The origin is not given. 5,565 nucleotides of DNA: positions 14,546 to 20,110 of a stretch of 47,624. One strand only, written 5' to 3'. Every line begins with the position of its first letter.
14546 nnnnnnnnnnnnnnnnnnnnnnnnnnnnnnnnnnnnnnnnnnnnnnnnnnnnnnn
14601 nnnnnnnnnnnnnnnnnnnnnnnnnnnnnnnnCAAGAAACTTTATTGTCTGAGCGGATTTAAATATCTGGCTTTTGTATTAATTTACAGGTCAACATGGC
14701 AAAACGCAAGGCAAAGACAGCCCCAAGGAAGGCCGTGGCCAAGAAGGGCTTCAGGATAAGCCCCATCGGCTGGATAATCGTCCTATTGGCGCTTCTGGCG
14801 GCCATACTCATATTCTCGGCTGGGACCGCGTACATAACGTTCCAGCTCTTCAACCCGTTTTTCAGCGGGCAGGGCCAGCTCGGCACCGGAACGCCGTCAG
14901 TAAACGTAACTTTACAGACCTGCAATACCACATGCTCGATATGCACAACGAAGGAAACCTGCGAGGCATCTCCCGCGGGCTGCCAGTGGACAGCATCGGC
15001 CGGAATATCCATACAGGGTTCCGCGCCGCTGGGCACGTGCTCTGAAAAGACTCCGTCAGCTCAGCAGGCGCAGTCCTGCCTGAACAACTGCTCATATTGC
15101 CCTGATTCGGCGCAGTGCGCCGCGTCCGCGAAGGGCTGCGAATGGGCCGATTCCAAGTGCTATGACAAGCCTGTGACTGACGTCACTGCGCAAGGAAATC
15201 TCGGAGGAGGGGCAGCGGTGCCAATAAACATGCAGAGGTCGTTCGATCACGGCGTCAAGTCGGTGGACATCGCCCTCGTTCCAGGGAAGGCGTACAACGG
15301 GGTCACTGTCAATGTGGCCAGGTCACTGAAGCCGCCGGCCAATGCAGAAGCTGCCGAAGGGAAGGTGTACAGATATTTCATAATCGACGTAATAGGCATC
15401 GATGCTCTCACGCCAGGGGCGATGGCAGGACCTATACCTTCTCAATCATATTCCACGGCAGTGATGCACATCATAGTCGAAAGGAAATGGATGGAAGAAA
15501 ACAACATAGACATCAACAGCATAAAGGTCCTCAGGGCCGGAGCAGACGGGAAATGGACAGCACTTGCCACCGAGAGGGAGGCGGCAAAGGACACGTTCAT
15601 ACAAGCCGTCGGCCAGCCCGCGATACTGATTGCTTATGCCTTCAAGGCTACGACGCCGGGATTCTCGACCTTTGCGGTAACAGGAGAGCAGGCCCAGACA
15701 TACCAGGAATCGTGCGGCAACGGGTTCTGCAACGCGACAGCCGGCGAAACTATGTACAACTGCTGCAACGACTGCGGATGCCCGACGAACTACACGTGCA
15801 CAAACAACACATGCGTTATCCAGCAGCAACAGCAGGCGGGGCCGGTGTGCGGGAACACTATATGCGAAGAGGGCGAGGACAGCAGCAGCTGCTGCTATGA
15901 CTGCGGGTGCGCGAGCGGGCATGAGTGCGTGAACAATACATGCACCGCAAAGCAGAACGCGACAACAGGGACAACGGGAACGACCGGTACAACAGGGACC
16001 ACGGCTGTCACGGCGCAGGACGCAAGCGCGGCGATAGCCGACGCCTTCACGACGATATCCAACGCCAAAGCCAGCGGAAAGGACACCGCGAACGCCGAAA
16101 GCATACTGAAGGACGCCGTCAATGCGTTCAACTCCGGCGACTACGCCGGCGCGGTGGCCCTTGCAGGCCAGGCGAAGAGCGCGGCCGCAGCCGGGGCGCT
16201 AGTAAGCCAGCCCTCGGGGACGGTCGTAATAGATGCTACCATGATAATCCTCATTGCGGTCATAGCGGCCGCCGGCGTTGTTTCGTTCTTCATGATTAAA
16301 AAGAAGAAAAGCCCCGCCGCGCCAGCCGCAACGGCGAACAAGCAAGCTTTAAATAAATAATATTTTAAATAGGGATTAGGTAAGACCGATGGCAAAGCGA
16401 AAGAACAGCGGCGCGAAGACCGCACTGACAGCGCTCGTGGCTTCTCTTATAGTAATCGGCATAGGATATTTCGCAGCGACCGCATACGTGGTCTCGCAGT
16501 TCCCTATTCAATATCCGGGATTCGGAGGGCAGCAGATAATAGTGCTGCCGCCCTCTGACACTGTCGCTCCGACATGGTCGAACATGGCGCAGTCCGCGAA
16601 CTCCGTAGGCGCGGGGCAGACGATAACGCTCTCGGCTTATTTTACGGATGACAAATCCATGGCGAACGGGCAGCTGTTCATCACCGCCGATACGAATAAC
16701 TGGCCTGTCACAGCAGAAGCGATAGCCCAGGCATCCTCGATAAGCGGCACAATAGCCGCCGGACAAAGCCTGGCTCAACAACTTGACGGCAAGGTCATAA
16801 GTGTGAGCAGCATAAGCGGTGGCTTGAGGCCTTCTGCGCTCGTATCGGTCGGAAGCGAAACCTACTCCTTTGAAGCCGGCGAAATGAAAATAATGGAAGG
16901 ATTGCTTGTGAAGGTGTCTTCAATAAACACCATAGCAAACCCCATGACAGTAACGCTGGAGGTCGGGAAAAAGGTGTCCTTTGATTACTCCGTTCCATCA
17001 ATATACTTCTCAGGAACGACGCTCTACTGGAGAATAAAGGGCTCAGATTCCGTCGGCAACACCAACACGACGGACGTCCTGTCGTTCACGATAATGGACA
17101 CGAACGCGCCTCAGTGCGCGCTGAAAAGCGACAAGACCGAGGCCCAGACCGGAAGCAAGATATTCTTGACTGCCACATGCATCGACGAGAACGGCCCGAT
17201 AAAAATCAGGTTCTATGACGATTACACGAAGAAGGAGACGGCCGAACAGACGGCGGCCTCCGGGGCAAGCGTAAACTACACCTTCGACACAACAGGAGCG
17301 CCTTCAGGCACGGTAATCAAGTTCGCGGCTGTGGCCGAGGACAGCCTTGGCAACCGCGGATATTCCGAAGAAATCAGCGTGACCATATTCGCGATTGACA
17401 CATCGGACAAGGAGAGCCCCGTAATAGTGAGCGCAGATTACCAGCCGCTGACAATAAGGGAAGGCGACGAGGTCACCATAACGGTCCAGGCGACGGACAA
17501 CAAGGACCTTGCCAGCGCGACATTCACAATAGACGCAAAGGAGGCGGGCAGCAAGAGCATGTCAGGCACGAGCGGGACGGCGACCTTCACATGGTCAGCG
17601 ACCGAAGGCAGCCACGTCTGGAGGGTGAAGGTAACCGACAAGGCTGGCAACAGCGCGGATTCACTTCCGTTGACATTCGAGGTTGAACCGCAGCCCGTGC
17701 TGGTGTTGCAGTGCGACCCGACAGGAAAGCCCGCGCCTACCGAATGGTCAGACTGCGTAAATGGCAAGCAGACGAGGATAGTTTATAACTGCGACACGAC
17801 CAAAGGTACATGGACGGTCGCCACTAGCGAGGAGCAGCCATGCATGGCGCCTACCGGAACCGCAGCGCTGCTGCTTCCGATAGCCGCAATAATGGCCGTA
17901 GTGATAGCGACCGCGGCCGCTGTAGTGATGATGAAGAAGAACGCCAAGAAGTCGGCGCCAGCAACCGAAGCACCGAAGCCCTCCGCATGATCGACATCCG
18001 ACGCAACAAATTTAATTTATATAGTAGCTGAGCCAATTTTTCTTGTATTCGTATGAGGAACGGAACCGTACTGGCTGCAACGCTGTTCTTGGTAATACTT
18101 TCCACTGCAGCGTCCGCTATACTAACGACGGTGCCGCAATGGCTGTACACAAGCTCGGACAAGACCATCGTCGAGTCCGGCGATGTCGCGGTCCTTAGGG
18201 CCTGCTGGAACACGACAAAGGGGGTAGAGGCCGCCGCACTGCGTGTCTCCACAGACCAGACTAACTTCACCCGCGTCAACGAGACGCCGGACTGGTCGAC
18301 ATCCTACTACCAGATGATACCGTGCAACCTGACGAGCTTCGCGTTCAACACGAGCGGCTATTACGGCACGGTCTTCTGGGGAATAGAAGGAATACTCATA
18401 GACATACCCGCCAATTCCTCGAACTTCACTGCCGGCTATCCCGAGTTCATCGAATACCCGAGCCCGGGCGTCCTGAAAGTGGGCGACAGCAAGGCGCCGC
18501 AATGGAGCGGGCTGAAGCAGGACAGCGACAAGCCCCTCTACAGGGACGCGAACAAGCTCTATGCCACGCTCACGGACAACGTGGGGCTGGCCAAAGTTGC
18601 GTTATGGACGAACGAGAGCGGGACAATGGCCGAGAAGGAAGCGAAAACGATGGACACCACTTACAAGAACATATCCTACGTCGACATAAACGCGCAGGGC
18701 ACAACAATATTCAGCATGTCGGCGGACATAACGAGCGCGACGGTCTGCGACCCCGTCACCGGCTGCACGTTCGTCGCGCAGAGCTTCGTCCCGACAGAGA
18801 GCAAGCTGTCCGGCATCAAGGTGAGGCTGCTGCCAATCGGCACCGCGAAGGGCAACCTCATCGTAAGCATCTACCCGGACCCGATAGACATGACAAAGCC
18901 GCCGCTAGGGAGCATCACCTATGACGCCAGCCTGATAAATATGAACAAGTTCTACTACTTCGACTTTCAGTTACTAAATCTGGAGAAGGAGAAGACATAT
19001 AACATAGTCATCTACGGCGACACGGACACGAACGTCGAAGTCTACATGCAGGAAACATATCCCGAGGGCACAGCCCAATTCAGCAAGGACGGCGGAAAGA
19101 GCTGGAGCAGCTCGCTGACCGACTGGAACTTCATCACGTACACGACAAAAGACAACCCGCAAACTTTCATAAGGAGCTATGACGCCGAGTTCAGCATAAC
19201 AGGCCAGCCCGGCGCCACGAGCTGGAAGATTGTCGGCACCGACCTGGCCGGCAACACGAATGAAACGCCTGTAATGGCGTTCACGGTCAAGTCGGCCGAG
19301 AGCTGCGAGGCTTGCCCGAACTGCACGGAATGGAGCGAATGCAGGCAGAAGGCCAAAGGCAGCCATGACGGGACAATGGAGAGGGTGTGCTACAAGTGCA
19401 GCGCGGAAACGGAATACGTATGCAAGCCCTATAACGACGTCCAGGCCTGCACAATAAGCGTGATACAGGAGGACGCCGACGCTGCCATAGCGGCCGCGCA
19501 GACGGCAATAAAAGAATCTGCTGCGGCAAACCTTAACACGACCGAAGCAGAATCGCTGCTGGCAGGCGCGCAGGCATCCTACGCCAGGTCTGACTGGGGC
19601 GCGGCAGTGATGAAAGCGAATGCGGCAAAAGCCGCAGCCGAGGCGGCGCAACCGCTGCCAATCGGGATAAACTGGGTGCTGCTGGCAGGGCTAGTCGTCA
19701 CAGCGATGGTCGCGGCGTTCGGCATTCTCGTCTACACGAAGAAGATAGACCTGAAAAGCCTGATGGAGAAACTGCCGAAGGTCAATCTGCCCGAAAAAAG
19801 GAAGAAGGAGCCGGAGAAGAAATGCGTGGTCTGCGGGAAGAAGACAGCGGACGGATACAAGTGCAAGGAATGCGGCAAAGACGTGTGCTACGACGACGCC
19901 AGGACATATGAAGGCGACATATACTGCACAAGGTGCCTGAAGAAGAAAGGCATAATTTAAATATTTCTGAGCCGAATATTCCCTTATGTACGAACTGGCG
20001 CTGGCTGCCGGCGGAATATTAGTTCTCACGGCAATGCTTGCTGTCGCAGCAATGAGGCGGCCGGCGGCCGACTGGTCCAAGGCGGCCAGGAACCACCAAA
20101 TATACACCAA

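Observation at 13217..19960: Island of four co-oriented surface-protein genes sharing one C-terminal anchoring cassette (Cys module / Ala-rich helical hairpin / TM / Lys tail)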

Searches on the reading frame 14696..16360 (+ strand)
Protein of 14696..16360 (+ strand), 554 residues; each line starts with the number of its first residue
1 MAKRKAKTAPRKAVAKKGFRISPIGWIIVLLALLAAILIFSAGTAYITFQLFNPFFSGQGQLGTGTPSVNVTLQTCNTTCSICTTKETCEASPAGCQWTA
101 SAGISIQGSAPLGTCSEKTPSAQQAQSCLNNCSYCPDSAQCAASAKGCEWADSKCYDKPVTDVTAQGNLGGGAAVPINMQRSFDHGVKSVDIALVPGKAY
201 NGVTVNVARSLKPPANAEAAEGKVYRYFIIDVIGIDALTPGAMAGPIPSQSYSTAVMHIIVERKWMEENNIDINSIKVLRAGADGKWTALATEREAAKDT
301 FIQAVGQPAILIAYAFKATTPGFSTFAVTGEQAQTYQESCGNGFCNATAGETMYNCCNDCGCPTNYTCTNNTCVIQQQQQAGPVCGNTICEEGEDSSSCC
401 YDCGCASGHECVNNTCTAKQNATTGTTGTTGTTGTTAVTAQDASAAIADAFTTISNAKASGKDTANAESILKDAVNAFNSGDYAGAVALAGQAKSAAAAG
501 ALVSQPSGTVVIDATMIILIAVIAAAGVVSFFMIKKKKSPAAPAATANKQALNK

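Call 3: search_protein_families(library=pfam, proteins=[window:14696-16360:+], max_evalue=1)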
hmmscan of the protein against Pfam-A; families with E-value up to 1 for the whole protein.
window:14696-16360:+ (554 aa): 2 families
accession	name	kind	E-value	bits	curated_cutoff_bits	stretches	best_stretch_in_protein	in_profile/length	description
PF17093.10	PBP_N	-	0.14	12.7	30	0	11-51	71-111/138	Penicillin-binding protein N-terminus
PF17359.7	DUF5385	-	0.25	11.4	25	1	516-544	6-34/217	Family of unknown function (DUF5385)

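Call 6: search_protein_families(library=ncbifam, proteins=[window:14696-16360:+], max_evalue=1)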
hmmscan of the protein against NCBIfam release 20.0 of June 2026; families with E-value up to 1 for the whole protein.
window:14696-16360:+ (554 aa): 3 families
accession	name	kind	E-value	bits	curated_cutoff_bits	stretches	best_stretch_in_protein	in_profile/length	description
TIGR04213.1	PGF_pre_PGF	domain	3.7e-12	46.5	28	1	182-330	25-153/153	PGF-pre-PGF domain-containing protein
NF052674.1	SAXB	equivalog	0.0004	20.8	95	1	433-500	28-95/111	SoxAX-binding protein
TIGR04322.1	rSAM_QueE_Ecoli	equivalog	0.0049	16.4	200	1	63-92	10-39/215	7-carboxy-7-deazaguanine synthase QueE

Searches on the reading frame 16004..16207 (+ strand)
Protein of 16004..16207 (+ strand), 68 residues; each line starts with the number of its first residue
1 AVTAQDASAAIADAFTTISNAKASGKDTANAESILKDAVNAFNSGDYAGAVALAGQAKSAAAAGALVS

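Call 10: search_protein_families(library=pfam, proteins=[window:16004-16207:+], max_evalue=10)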
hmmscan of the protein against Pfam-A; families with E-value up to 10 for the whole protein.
seq(68 aa): 2 families
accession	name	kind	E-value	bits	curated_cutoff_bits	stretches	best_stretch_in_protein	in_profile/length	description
PF05168.19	HEPN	-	0.083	13.5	22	1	30-61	7-38/117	HEPN domain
PF08590.15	DUF1771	-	0.24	12.2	28.7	1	29-60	13-44/64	Domain of unknown function (DUF1771)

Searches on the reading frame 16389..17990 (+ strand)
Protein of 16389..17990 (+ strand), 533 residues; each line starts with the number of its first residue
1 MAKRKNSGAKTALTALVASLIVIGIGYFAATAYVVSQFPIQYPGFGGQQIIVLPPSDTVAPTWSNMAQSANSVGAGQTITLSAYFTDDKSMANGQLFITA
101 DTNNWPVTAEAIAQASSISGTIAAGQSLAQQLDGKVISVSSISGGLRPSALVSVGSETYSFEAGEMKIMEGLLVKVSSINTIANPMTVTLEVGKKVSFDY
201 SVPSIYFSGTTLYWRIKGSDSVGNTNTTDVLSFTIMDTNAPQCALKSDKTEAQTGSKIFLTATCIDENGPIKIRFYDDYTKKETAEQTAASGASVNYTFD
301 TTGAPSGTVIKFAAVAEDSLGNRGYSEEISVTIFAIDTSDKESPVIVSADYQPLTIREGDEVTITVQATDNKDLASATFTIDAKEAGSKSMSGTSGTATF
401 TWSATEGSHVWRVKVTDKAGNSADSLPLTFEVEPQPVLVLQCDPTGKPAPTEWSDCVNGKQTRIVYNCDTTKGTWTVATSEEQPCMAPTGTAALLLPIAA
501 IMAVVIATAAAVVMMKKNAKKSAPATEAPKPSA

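Call 3: search_protein_families(library=pfam, proteins=[window:16389-17990:+], max_evalue=1)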
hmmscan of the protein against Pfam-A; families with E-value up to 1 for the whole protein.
window:16389-17990:+ (533 aa): 12 families
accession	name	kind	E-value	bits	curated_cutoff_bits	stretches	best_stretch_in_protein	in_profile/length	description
PF17957.7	Big_7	-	7.7e-11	42.9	24.1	2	355-410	13-67/70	Bacterial Ig domain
PF19077.6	Big_13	-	3.4e-07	31.1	27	1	365-432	32-100/102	Bacterial Ig-like domain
PF17963.7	Big_9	-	5e-05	24.6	23.6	1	343-424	3-83/89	Bacterial Ig domain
PF13927.12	Ig_3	-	0.00018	22.3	30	0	344-404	2-63/78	Immunoglobulin domain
PF14054.11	DUF4249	-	0.00055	20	28.5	1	254-421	12-143/269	Domain of unknown function (DUF4249)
PF15418.12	DUF4625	-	0.0014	19.4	27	0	338-390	8-69/131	Domain of unknown function (DUF4625)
PF16640.11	Big_3_5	-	0.0018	19.3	35.5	1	353-419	5-73/88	Bacterial Ig-like domain (group 3)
PF25788.1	Ig_Rha78A_N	-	0.007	17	27.4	0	410-432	78-101/105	Rha78A-like, N-terminal immunoglobulin domain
PF16370.11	MetallophosC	-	0.027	15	29.7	1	291-421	38-166/168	C terminal of Calcineurin-like phosphoesterase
PF00868.26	Transglut_N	-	0.029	15.2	27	1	351-422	21-91/114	Transglutaminase family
PF00801.26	PKD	-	0.093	13.2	23.5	1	353-429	8-79/80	PKD domain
PF13067.11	DUF3930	-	0.33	11.2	25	1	16-38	28-47/51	Protein of unknown function (DUF3930)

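Call 6: search_protein_families(library=ncbifam, proteins=[window:16389-17990:+], max_evalue=1)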
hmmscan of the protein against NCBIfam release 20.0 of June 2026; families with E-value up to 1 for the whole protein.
window:16389-17990:+ (533 aa): 3 families
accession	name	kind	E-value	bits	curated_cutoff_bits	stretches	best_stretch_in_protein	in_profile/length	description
NF047446.1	barrel_OmpL47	domain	0.00094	19.6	40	1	362-431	5-67/68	OmpL47-type beta-barrel domain-containing protein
NF038032.1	CehA_McbA_metalo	domain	0.028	13.8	80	1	356-422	236-305/315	CehA/McbA family metallohydrolase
NF005858.0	PRK07787.1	subfamily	0.034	12.6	575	1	279-317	118-156/471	acyl-CoA synthetase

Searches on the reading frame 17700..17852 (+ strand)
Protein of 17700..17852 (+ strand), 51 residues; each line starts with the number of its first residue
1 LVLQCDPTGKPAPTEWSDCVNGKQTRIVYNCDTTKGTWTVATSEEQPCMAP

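Call 34: search_solved_structures(query=A2, max_evalue=10, show_alignments=3)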
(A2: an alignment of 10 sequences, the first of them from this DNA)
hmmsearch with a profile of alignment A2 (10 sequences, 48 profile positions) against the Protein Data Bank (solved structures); distinct sequences matched with E-value up to 10: 0.
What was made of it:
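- Closest known: Thrombospondin type-1 repeat. Different: There is no PDB sequence hit at E<=10 (call 34).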

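Call 35: search_protein_families(library=pfam, alignment_id=A2, max_evalue=10)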
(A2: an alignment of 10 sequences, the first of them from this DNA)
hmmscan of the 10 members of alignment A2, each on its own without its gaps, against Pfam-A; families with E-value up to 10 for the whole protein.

A. member 1, seq(51 aa): 1 family
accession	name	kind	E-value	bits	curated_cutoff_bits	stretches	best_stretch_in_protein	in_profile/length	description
PF21817.3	CapR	-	0.047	14.3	24.2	1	14-40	18-44/67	CapR homology domain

B. families by the number of members that match (of 10 scanned): 6 families
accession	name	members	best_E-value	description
PF00090.25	TSP_1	1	0.036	Thrombospondin type 1 domain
PF21817.3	CapR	1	0.047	CapR homology domain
PF00628.35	PHD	1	0.048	PHD-finger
PF21276.3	ZNF512_C2HC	1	0.074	Zinc finger protein 512, C2HC zinc finger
PF23499.1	YnfU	1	0.14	YnfU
PF08804.16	gp32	1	0.27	gp32 DNA binding protein like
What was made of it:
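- On Thrombospondin type-1 repeat: One of ten copies at E=0.036, 0 above threshold (call 35).
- Closest known: Thrombospondin type-1 repeat. Same: One of ten copies gave TSP_1 E=0.036 (call 35).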

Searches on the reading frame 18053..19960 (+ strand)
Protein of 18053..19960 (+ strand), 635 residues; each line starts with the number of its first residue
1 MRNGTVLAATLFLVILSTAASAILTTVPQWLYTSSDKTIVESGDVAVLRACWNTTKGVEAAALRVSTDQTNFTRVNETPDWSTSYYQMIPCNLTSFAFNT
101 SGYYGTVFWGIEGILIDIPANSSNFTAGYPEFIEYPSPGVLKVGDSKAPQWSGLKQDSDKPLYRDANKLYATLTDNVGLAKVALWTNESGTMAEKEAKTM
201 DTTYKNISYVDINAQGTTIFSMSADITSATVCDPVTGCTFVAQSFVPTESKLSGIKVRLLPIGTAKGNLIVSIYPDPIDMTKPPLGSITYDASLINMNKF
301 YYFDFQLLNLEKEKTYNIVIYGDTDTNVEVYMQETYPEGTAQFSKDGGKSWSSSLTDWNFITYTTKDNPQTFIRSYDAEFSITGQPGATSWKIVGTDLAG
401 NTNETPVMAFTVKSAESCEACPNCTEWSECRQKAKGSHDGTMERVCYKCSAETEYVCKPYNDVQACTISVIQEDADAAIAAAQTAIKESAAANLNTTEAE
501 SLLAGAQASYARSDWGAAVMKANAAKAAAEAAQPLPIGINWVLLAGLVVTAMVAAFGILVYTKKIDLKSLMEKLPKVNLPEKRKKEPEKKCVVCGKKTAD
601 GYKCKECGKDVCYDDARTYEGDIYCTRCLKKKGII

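Call 3: search_protein_families(library=pfam, proteins=[window:18053-19960:+], max_evalue=1)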
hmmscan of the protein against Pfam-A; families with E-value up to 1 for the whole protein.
window:18053-19960:+ (635 aa): 2 families
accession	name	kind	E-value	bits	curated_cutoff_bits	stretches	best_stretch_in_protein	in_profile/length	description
PF02012.26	BNR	-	0.55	10.9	27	1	342-352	1-11/12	BNR/Asp-box repeat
PF24267.1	HVO_1552_C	-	0.95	10.1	27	0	504-555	42-92/98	HVO_1552, C-terminal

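Call 6: search_protein_families(library=ncbifam, proteins=[window:18053-19960:+], max_evalue=1)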
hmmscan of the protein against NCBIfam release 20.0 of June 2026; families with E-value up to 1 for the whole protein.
window:18053-19960:+ (635 aa): 1 family
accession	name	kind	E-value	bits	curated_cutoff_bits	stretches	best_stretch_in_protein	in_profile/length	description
NF040730.1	CxCC_doxin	equivalog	0.011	15.5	65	1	416-473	6-61/83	thioredoxin-like (seleno)protein SaoT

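Call 36: find_homologous_proteins(query=window:18053-19960:+, max_evalue=0.001)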
Query window:18053-19960:+ (635 aa): 3 proteins with E <= 0.001 among 8000 candidates.
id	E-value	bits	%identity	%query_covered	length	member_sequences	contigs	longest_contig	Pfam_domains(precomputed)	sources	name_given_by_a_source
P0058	0.0e+0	1448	100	100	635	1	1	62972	-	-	-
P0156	1.6e-210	719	54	100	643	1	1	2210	-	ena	-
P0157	2.0e-172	593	46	100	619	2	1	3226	-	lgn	-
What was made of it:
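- Tried and rejected: Searches with D. Only two homologues were found (call 36).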

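Call 38: find_related_loci(query=A3, collection=genome_contigs, flank=10000)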
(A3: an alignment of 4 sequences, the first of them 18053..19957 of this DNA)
Query A3 (635 aa) in genome_contigs; peptide patterns used: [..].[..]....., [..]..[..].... (x = any residue, [..] = any of these).
65 stretches matched a pattern; 1 encode a relative of the query (tblastn E <= 1e-3); 1 distinct loci.
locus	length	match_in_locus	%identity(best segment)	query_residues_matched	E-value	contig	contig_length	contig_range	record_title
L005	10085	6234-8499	46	1-635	1e-162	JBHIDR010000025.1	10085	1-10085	MAG: Candidatus Aenigmatarchaeota archaeon isolate b3.sp3_bin.38 NODE_2250_length_10085_cov_5.069691, whole genome shotg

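Call 39: find_related_loci(query=A3, collection=metagenome_contigs, flank=10000)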
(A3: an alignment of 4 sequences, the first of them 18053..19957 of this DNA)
Query A3 (635 aa) in metagenome_contigs; peptide patterns used: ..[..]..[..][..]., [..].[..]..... (x = any residue, [..] = any of these).
208 stretches matched a pattern, but none encodes a relative of the query by tblastn (E <= 1e-3).

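Call 55: predict_structure(alignment_id=A4)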
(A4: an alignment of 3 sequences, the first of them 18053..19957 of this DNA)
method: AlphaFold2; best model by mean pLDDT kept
length: 635 residues; sequences in the alignment: 3
mean_pLDDT: 46.5   pTM: 0.27
mean pLDDT of the five models: 46.5, 43.2, 42.7, 42.6, 37.9
residues with pLDDT >= 90: 0; 70-90: 38; 50-70: 184; < 50: 413
segments of 3 or more residues with pLDDT < 50: 1-9, 11-34, 36-44, 53-57, 66-91, 101-107, 117-180, 186-238, 331-362, 364-391, 396-402, 405-475, 522-525, 527-529, 531-547, 567-601
pLDDT, mean of each block of 10 residues (from residue 1): 41 42 34 46 53 50 49 45 37 55 48 45 30 40 42 41 40 42 48 37 32 27 31 42 55 60 59 74 76 57 70 66 55 31 29 37 43 41 44 48 43 29 33 32 35 35 32 49 62 62 69 54 50 42 45 53 50 44 37 39 60 58 68 63
secondary structure, 60 per line:
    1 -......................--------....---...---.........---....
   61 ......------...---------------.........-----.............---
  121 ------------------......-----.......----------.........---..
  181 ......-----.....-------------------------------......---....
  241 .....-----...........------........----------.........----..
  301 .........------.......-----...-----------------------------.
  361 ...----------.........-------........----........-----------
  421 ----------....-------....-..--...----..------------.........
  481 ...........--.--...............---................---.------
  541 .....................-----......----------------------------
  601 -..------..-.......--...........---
elements in order (helices of 4 or more, strands of 3 or more residues): H2-23 E32-35 E39-41 E45-53 E57-66 E73-75 E91-99 E105-117 E139-144 E150-156 E167-175 E179-186 H192-196 E228-233 E237-245 E251-261 E268-275 E286-291 E299-309 E316-322 E328-330 E360-363 E374-382 E390-397 E402-409 E431-434 E442-445 H472-491 H497-511 H515-530 H541-561 H567-572 E616-619 E622-625 H626-632
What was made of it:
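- The full-length D model was poor (pLDDT 46.5, call 55).
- Tried and rejected: Full-length AF2 model of D. With a 3-sequence alignment it gave pLDDT 46.5 (call 55).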

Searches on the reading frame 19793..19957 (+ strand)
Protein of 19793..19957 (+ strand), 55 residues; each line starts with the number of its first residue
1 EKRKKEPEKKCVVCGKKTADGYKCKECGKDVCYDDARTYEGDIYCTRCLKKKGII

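Call 69: search_protein_families(library=pfam, proteins=[window:19793-19957:+], max_evalue=1)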
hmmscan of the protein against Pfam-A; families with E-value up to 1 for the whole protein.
seq(55 aa): 14 families
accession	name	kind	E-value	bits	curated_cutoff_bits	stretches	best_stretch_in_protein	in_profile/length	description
PF04438.22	zf-HIT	-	0.00065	19.8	24.7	1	7-32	1-24/30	HIT zinc finger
PF03107.22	C1_2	-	0.0081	16.9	26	1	4-31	13-43/48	C1 domain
PF21905.1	Zf-Nsp1alpha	-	0.011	15.7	27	1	40-50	11-21/42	Nsp1alpha N-terminal zinc finger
PF25287.1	zf-B_box_Trim66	-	0.028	14.6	27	1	8-33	2-27/35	Trim66, B-box zinc-binding domain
PF13248.11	Zn_ribbon_3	-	0.028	14.3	27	1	8-30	2-25/26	zinc-ribbon domain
PF00130.28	C1_1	-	0.034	14.4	26.5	1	6-30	9-37/53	Phorbol esters/diacylglycerol binding domain (C1 domain)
PF18912.6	DZR_2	-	0.046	14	27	1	10-49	9-56/56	Double zinc ribbon domain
PF13240.11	Zn_Ribbon_1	-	0.057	13.7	25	0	10-30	1-22/23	zinc-ribbon domain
PF06827.20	zf-FPG_IleRS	-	0.09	13.1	21.3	0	9-18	2-11/30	Zinc finger found in FPG and IleRS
PF10170.15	C6_DPF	-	0.23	12.2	27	1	21-52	49-81/94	CDPF1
PF22586.1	ANCHR-like_BBOX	-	0.32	11.6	27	0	42-51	18-27/39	ANCHR-like B-box zinc-binding domain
PF09334.17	tRNA-synt_1g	-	0.75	8.9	20.1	1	8-33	136-161/391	tRNA synthetases class I (M)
PF23477.1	zf_Tbcl_2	-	0.77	9.9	27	0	42-52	26-36/37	Probable treble clef zinc finger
PF00643.29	zf-B_box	-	0.91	10.2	24.1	1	8-33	3-27/42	B-box zinc finger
